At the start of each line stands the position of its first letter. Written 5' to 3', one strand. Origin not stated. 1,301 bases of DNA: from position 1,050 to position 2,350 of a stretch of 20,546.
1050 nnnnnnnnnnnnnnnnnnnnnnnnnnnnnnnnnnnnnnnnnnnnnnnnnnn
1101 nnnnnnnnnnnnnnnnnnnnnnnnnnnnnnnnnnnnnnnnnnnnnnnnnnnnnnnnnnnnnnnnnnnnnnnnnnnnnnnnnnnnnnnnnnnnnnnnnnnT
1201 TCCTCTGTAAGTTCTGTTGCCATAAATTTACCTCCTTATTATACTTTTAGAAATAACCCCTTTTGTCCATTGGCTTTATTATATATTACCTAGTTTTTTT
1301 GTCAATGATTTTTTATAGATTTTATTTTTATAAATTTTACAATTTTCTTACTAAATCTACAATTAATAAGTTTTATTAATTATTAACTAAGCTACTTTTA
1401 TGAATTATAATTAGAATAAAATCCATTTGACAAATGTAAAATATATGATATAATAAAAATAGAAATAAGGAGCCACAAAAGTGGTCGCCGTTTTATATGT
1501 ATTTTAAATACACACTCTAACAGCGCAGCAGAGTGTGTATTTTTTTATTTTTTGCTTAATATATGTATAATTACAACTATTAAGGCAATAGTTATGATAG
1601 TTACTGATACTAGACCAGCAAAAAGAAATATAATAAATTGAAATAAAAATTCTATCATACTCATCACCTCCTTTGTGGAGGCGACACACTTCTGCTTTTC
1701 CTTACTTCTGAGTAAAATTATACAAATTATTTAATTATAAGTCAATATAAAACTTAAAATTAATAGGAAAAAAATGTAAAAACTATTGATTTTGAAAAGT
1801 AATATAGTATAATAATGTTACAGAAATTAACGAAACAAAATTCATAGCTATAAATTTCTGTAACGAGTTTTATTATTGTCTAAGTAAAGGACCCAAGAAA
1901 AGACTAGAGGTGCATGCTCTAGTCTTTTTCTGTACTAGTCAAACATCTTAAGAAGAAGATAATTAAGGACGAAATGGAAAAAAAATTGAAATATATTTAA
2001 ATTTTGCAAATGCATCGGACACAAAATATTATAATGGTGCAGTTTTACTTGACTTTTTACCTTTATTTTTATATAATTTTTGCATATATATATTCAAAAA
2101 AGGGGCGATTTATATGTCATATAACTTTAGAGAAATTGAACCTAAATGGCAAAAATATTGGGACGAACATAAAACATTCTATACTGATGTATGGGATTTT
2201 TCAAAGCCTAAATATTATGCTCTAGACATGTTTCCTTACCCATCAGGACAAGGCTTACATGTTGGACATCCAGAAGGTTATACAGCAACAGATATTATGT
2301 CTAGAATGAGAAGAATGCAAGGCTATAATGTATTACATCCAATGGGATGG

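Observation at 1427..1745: Candidate type I toxin-antitoxin module between adhE and leuS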

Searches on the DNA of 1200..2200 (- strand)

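Call 5: search_rna_families(source=window, start=1200, end=2200, threshold=evalue, max_evalue=10, show_alignments=3)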
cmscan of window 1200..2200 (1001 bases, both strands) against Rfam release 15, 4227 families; matches with E-value up to 10: 13.
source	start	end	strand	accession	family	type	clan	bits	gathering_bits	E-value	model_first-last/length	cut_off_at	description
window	1462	1559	-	RF00616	LhrC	Gene; sRNA;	CL00114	32.5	110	0.0082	1-111/111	no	Listeria LhrC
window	1446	1541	-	RF00238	ctRNA_pND324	Gene; antisense;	-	27.7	45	0.11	1-86/86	no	ctRNA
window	1595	1732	-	RF01492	rli28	Gene; sRNA;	-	20.7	45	4.4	1-186/186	no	Listeria sRNA rli28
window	1885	2023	-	RF00121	MicC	Gene; sRNA;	-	20.2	90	3.1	1-123/123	no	MicC RNA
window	1593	1684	-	RF01412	BsrG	Gene; sRNA;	-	18.4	55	0.063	35-131/259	no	BsrG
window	1486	1514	-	RF01103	UPD-PKc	Cis-reg;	-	18.3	40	5.1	1-29/29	no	Pseudoknot of upstream pseudoknot domain (UPD) of the 3'UTR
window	1509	1626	-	RF02607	AbsR25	Gene; sRNA;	-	17.1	47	3.7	1-164/164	no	Acinetobacter sRNA 25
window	1284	1313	-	RF00522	PreQ1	Cis-reg; riboswitch;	-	16.3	39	2.1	1-45/45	no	PreQ1 (pre queuosine) riboswitch aptamer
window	2129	2178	-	RF00110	RybB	Gene; sRNA;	-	16.1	40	2.1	1-79/79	no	RybB RNA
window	1506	1570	+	RF02716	sno_ncR3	Gene; snRNA; snoRNA; CD-box;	-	14.9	88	4.7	1-75/75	no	Small nucleolar RNA ncR3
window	1507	1623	+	RF00114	S15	Cis-reg; leader;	CL00121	12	39.5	7.2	1-117/117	no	Ribosomal S15 leader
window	2095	2176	-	RF02189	ST7-OT4_3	Gene; lncRNA;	-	11.1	50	6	226-302/302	no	ST7 overlapping transcript 4 conserved region 3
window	1897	1929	+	RF00168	Lysine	Cis-reg; riboswitch;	-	10.7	30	6.3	1-182/182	no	Lysine riboswitch aptamer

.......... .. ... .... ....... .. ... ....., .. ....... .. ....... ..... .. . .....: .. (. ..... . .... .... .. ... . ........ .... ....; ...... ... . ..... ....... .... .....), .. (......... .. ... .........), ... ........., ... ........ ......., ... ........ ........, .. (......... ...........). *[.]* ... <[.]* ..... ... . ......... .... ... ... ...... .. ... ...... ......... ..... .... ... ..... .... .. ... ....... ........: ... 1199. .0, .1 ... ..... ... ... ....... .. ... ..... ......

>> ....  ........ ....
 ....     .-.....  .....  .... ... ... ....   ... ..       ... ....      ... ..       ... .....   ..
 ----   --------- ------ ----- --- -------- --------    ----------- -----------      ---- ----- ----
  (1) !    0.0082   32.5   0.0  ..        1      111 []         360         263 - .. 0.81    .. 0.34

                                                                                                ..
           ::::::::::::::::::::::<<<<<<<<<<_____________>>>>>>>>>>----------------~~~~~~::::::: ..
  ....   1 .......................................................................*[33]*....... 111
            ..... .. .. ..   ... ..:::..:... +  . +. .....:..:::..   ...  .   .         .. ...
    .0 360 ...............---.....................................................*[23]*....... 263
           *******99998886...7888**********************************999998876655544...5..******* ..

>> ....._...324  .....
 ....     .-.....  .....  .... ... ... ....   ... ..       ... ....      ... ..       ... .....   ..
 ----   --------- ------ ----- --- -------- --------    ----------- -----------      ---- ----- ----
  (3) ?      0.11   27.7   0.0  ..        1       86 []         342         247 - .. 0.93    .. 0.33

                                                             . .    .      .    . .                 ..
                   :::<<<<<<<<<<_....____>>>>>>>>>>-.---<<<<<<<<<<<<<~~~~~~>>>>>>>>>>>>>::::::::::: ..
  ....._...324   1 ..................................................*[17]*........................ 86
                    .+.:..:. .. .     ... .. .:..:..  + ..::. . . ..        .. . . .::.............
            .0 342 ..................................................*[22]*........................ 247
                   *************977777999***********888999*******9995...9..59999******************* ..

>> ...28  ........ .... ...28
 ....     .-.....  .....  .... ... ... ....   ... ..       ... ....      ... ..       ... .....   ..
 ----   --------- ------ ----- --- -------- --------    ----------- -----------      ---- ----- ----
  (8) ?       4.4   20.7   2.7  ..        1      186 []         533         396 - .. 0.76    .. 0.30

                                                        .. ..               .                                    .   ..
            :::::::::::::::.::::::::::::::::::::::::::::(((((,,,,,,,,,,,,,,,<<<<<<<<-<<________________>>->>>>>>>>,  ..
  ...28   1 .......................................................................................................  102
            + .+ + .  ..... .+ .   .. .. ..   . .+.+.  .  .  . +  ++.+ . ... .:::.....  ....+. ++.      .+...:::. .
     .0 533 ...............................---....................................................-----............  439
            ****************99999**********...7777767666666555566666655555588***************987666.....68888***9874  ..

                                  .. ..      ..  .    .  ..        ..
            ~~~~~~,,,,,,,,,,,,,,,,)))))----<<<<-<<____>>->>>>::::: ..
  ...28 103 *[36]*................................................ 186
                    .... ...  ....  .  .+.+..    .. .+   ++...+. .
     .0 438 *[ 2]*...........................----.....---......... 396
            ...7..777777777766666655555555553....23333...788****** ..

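Call 41: search_rna_families(sources=[L004, L016, L034, L003], threshold=evalue, max_evalue=5, show_alignments=0)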
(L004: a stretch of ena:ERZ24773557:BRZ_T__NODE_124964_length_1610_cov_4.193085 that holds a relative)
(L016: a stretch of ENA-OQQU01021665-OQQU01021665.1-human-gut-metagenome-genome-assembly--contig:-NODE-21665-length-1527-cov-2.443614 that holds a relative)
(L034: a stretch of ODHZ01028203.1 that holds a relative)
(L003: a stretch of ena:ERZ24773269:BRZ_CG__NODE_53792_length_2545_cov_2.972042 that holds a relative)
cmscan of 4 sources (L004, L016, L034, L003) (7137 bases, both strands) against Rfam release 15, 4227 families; matches with E-value up to 5: 8.
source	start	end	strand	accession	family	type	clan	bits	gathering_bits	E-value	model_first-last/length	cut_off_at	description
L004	1551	1610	-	RF00005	tRNA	Gene; tRNA;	CL00001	31.8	29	0.0011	22-71/71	5'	tRNA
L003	2228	2326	+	RF00616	LhrC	Gene; sRNA;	CL00114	30.3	110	0.16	1-111/111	no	Listeria LhrC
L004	1551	1598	+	RF04351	Plastid-psbl-rps4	Cis-reg;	-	26.6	68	0.027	1-53/53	no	Plastid-psbl-rps4 3UTR RNA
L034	608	659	-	RF03400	mir-728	Gene; miRNA;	-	22.4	70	2.1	1-62/62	no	mir-728 microRNA precursor family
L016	1183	1211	+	RF01350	CRISPR-DR41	Gene; CRISPR;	-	22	36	0.85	1-29/29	no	CRISPR RNA direct repeat element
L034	1415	1455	-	RF00005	tRNA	Gene; tRNA;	CL00001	20.4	29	1.5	32-71/71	5'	tRNA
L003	609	720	+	RF01447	S_pombe_snR98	Gene; snRNA; snoRNA; HACA-box;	-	18.3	40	0.8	1-212/212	no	small nucleolar RNA snR98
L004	1167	1258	+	RF01412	BsrG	Gene; sRNA;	-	15.4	55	3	35-131/259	no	BsrG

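Call 57: search_dna_similar(query=window:1420-1750:-, collection=plasmids, mode=distant, max_evalue=0.01, max_rows=15)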
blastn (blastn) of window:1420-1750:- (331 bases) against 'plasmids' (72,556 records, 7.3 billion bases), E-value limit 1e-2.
Records with a match: 1; places in all: 1; records where one place covers at least 80% of the query: 0.
Best place of each record, by identity: 90-95% 1.
By first word of the organism name: Peribacillus 1.
By predicted mobility (MOB-suite, as given by PLSDB): non-mobilizable 1.
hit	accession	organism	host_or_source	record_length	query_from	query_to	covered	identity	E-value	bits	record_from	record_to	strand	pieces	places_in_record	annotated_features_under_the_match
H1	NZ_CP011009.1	Peribacillus simplex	cell culture,sugar beet rhizosphere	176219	99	129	9%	93.5%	7e-3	48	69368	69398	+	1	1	none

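Call 58: search_dna_similar(query=window:1420-1750:-, collection=phages, mode=distant, max_evalue=0.01, max_rows=15)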
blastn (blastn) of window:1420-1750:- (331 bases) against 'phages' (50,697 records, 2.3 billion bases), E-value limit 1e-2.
Records with a match: 7; places in all: 15; records where one place covers at least 80% of the query: 0.
Best place of each record, by identity: 90-95% 2; 80-90% 5.
By first word of the organism name: Bacillus 3; Human 1; Microviridae 1; Vibrio 1; Staphylococcus 1.
By host as written in the record: Bacillus megaterium str. ATCC 43725 2; - 2; Homo sapiens 1; Bacillus sp. C30 1; Vibrio cyclitrophicus 1.
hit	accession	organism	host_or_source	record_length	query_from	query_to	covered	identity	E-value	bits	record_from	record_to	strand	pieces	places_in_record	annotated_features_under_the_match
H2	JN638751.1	Bacillus phage G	Bacillus megaterium str. ATCC 43725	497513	280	327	15%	84.0%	2e-3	49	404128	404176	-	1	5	none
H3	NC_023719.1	Bacillus phage G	Bacillus megaterium str. ATCC 43725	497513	280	327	15%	84.0%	2e-3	49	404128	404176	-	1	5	none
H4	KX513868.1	Human gut gokushovirus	Homo sapiens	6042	281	324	13%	89.1%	5e-5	55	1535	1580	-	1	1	none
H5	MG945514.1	Microviridae sp.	-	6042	281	324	13%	89.1%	5e-5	55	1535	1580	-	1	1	none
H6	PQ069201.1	Bacillus phage C30-3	Bacillus sp. C30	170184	289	330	13%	86.0%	2e-3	48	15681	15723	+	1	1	record has no annotation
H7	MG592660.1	Vibrio phage 1.293.O._10N.261.52.E1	Vibrio cyclitrophicus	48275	292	324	10%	90.9%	8e-3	47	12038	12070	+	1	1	none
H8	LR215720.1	Staphylococcus phage Stab23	-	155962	294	324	9%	93.8%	8e-3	46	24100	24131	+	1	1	ribosome_binding_site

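Call 77: search_rna_families(source=window, start=1440, end=1725, threshold=evalue, max_evalue=10, show_alignments=6)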
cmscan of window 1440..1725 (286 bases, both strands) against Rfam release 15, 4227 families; matches with E-value up to 10: 15.
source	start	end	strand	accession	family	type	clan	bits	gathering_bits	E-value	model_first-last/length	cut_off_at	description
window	1462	1559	-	RF00616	LhrC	Gene; sRNA;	CL00114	32.5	110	0.0023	1-111/111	no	Listeria LhrC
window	1483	1576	-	RF01692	Bacteroid-trp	Cis-reg; leader;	-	32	49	0.049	1-131/131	no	Bacteroidete tryptophan peptide leader RNA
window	1446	1541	-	RF00238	ctRNA_pND324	Gene; antisense;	-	27.7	45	0.03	1-86/86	no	ctRNA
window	1593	1684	-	RF01412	BsrG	Gene; sRNA;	-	18.4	55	0.018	35-131/259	no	BsrG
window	1486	1514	-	RF01103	UPD-PKc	Cis-reg;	-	18.3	40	1.5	1-29/29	no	Pseudoknot of upstream pseudoknot domain (UPD) of the 3'UTR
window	1509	1626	-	RF02607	AbsR25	Gene; sRNA;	-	17.1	47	1.1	1-164/164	no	Acinetobacter sRNA 25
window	1595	1722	-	RF01492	rli28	Gene; sRNA;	-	16.5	45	6.4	11-186/186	no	Listeria sRNA rli28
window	1506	1570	+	RF02716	sno_ncR3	Gene; snRNA; snoRNA; CD-box;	-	14.9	88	1.3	1-75/75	no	Small nucleolar RNA ncR3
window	1501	1551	-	RF02416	TCV_H4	Cis-reg;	-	14.6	50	6.9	1-51/51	no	Turnip crinkle virus 3'UTR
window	1567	1599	-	RF03494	mir-4680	Gene; miRNA;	-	14.2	78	8.9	1-69/69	no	mir-4680 microRNA precursor family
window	1484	1593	+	RF01658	ceN81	Gene; snRNA; snoRNA; HACA-box;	-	13.2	50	7.9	1-126/126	no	Caenorhabditis snoRNA ceN81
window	1507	1623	+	RF00114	S15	Cis-reg; leader;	CL00121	12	39.5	2.1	1-117/117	no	Ribosomal S15 leader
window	1505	1543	+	RF04120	MIR5998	Gene; miRNA;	-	11.4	180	6.1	1-173/173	no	MIR5998 microRNA precursor family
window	1507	1619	-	RF02986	FuFi-1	Gene; sRNA;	-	10.6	59.6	4.7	1-175/175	no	FuFi-1 RNA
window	1506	1545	-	RF02442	SpF66_sRNA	Gene; sRNA;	-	9.8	42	4.5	192-228/239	no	Streptococcus sRNA SpF66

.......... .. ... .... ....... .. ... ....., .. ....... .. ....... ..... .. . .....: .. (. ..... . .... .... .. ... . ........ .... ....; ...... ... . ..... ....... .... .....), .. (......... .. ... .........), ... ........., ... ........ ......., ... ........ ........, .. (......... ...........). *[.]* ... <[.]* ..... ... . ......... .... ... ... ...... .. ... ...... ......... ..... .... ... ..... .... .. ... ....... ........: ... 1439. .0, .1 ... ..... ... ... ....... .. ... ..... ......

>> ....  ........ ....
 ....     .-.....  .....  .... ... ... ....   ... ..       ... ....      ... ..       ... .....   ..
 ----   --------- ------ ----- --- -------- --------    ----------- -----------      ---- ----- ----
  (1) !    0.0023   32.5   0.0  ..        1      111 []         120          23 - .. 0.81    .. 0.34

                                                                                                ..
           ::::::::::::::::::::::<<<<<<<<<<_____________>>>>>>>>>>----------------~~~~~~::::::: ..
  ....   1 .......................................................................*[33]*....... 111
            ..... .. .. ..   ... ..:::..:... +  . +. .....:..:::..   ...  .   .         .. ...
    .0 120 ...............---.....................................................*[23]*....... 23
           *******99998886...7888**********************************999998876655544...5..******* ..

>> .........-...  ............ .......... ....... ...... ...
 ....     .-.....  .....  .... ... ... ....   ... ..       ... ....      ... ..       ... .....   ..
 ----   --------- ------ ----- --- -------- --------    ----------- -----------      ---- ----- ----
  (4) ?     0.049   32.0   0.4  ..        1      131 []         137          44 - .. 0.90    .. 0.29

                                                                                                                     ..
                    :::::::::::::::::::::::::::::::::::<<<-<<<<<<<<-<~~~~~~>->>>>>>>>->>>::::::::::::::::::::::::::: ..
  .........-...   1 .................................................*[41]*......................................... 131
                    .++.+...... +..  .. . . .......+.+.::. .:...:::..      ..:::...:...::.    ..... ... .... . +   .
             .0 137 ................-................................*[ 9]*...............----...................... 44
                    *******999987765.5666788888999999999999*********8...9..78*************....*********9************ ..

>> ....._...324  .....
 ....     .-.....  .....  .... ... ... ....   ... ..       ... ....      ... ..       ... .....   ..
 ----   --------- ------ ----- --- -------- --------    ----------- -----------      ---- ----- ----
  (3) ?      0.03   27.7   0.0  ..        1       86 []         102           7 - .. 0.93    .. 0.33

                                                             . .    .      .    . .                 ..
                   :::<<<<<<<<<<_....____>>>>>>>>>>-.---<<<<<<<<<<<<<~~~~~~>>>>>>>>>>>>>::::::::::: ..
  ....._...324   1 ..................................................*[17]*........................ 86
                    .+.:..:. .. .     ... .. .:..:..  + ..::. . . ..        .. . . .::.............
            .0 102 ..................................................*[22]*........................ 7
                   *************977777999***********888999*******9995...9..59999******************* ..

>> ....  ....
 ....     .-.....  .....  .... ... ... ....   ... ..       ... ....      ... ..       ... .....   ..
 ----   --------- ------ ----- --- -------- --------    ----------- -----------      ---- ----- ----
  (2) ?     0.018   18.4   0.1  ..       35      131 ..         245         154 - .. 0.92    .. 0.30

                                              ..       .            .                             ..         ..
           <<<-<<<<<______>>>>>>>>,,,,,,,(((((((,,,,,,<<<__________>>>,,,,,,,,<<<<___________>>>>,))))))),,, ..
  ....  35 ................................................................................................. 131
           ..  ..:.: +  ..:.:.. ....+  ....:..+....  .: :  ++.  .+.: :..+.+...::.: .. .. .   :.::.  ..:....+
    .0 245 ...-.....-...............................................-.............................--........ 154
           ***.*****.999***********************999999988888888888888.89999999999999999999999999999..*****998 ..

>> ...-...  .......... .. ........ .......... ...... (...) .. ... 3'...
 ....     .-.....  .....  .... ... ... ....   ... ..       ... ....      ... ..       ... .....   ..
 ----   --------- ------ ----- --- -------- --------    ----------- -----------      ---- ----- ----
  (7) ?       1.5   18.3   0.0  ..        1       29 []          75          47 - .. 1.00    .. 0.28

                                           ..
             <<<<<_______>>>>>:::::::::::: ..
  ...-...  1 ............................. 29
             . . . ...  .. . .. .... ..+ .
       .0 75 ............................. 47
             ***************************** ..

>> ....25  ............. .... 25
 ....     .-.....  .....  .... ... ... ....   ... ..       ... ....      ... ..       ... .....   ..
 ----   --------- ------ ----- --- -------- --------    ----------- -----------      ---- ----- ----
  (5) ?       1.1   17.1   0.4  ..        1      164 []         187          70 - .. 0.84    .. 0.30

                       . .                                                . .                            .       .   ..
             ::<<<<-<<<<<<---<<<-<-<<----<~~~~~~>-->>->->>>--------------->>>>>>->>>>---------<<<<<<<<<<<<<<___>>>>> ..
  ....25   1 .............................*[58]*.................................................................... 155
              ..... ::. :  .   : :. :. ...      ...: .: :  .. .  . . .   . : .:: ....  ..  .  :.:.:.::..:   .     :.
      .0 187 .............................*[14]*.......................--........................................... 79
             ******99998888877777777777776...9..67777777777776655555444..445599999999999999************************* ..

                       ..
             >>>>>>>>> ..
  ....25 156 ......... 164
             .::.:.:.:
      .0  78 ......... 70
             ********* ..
